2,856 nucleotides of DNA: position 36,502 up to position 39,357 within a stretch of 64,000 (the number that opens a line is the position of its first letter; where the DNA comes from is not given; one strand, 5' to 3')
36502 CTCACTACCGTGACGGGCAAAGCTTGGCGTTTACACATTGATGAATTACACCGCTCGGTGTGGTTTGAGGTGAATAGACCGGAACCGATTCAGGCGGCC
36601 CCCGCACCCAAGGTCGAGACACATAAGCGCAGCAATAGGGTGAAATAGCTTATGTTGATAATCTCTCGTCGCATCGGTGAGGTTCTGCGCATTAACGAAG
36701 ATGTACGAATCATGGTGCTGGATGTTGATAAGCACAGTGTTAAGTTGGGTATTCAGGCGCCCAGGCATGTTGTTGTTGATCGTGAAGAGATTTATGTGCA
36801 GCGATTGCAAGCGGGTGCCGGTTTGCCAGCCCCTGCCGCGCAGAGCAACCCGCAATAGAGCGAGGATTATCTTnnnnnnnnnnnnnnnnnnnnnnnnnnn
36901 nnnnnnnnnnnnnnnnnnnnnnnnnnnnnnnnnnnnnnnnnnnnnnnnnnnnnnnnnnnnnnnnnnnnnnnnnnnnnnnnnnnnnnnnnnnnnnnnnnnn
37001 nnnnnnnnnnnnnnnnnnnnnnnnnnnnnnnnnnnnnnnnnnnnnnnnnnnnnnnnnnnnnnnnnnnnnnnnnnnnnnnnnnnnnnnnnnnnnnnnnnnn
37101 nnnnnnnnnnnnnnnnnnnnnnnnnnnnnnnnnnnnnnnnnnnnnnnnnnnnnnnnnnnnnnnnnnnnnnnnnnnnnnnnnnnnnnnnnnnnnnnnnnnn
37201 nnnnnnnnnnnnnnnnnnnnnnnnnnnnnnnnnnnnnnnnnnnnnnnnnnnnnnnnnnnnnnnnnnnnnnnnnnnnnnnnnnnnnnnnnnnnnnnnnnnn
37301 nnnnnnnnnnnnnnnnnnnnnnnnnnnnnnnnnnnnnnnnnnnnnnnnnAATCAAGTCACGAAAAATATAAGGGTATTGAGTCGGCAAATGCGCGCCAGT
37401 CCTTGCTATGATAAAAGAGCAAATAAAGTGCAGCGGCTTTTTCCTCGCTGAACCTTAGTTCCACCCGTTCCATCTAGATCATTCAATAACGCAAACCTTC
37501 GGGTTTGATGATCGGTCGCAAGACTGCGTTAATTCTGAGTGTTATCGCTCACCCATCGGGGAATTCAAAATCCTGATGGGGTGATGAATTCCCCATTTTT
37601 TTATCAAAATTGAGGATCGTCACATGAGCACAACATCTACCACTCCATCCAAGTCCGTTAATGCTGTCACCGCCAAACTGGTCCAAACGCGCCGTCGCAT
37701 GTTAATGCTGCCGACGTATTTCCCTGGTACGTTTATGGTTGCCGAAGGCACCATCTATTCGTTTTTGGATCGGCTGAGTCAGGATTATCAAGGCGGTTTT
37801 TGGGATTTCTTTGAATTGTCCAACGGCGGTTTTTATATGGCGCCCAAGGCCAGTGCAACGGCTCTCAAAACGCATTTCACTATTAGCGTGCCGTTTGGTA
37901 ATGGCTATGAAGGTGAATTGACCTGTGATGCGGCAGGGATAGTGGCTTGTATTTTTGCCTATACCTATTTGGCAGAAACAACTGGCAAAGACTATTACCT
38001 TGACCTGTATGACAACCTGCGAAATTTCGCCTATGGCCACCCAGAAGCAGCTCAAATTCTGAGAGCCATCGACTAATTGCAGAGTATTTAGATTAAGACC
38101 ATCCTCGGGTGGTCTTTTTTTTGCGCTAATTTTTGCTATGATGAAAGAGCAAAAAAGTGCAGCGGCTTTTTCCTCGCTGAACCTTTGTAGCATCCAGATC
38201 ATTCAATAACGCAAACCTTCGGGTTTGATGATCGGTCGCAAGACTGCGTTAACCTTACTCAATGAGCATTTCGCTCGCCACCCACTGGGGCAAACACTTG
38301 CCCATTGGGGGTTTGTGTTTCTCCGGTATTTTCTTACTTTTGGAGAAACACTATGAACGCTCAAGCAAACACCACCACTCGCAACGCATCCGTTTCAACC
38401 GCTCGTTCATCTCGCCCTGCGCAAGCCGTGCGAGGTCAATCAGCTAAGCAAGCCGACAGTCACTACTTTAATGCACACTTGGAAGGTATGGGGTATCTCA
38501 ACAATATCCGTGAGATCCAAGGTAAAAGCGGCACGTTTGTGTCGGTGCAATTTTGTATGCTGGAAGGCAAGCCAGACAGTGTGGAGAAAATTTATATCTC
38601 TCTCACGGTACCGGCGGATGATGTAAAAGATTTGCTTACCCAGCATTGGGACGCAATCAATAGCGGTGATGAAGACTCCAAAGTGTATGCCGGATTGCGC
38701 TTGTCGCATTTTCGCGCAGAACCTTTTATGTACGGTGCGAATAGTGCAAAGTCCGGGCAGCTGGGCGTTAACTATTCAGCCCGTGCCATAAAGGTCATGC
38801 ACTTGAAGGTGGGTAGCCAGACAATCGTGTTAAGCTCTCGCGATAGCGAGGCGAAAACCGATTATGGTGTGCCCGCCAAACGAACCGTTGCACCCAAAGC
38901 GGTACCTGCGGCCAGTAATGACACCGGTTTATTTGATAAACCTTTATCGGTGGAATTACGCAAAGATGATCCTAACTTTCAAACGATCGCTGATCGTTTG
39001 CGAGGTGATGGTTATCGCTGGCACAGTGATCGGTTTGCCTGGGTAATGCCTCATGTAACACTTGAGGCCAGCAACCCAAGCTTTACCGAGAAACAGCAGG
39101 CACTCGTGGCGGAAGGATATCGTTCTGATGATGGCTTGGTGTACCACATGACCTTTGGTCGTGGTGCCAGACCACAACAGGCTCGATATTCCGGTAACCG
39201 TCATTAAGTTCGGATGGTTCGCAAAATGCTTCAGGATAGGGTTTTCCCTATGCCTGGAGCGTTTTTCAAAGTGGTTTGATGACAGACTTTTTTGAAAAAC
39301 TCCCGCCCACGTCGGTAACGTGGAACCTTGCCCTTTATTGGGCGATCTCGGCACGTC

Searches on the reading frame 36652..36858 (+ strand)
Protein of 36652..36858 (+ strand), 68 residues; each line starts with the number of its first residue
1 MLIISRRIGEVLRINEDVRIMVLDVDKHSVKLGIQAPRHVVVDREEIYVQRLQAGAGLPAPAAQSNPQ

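Call 67: search_protein_families(library=ncbifam, proteins=[window:36652-36858:+], max_evalue=0.01)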
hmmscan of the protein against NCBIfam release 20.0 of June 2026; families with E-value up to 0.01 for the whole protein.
window:36652-36858:+ (68 aa): 3 families
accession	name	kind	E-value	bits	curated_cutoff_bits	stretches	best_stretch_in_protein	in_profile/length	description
NF002469.0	PRK01712.1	equivalog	5.3e-20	71.2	73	1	1-54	1-53/65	carbon storage regulator CsrA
TIGR00202.1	csrA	equivalog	6.7e-19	67.8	70.1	1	1-49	1-49/69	carbon storage regulator CsrA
NF001844.0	PRK00568.1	equivalog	1.3e-10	41.1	106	1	1-47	1-47/76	carbon storage regulator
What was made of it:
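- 36652..36858 (+): CsrA-family gene (68 aa), just upstream of the leader-bearing block. It is a candidate trans-acting factor by inference only. NCBIfam PRK01712 scores 71 bits against a cut-off of 73 (call 67).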

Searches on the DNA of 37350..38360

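Call 72: search_rna_families(source=window, start=37350, end=38360, threshold=evalue, max_evalue=10)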
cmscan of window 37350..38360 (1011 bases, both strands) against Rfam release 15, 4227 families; matches with E-value up to 10: 5.
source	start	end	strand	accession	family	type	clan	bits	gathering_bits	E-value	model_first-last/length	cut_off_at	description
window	38058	38122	+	RF01859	Phe_leader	Cis-reg; leader;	-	24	55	0.2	1-125/125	no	Phenylalanine leader peptide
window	37404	37463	+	RF01190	snR50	Gene; snRNA; snoRNA; CD-box;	-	21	45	1.8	1-89/89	no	Small nucleolar RNA snR50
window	38134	38192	+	RF01190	snR50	Gene; snRNA; snoRNA; CD-box;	-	19.2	45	4.7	1-89/89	no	Small nucleolar RNA snR50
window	38133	38153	+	RF00070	SNORD29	Gene; snRNA; snoRNA; CD-box;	CL00051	17.1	48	2.6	1-65/65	no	Small nucleolar RNA SNORD29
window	37555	37600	+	RF01863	TB10Cs2H2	Gene; snRNA; snoRNA; HACA-box;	-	16.8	50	2.2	1-67/67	no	Trypanosomatid snoRNA TB10Cs2H2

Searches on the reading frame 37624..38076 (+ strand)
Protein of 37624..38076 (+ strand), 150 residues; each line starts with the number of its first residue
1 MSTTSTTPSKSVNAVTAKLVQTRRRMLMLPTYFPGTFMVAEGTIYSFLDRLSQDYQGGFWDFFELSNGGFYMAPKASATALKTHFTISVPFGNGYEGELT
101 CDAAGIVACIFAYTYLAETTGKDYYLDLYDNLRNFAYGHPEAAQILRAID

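Call 12: search_protein_families(library=pfam, proteins=[window:37624-38076:+], max_evalue=0.01)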
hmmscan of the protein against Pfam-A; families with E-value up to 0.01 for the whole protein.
window:37624-38076:+ (150 aa): 1 family
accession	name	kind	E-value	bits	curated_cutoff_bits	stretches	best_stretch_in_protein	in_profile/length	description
PF03230.18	Antirestrict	-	1.3e-27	96.2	25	1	53-150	1-92/92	Antirestriction protein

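Call 67: search_protein_families(library=ncbifam, proteins=[window:37624-38076:+], max_evalue=0.01)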
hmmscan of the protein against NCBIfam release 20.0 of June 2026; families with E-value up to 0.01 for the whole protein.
window:37624-38076:+ (150 aa): 0 families

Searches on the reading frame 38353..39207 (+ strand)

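Call 12: search_protein_families(library=pfam, proteins=[window:38353-39207:+], max_evalue=0.01)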
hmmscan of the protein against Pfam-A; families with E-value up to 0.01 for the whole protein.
window:38353-39207:+ (284 aa): 1 family
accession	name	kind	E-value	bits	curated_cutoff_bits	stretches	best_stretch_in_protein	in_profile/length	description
PF12101.13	DUF3577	-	4.4e-22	78.7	25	1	34-161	3-127/133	Protein of unknown function (DUF3577)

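Call 67: search_protein_families(library=ncbifam, proteins=[window:38353-39207:+], max_evalue=0.01)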
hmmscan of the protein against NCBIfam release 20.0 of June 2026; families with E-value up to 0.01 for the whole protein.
window:38353-39207:+ (284 aa): 1 family
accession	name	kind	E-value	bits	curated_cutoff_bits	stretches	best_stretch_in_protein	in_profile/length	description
NF040584.1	STY4534_fam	equivalog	1.7e-21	76.7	160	1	37-158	1-119/125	STY4534 family ICE replication protein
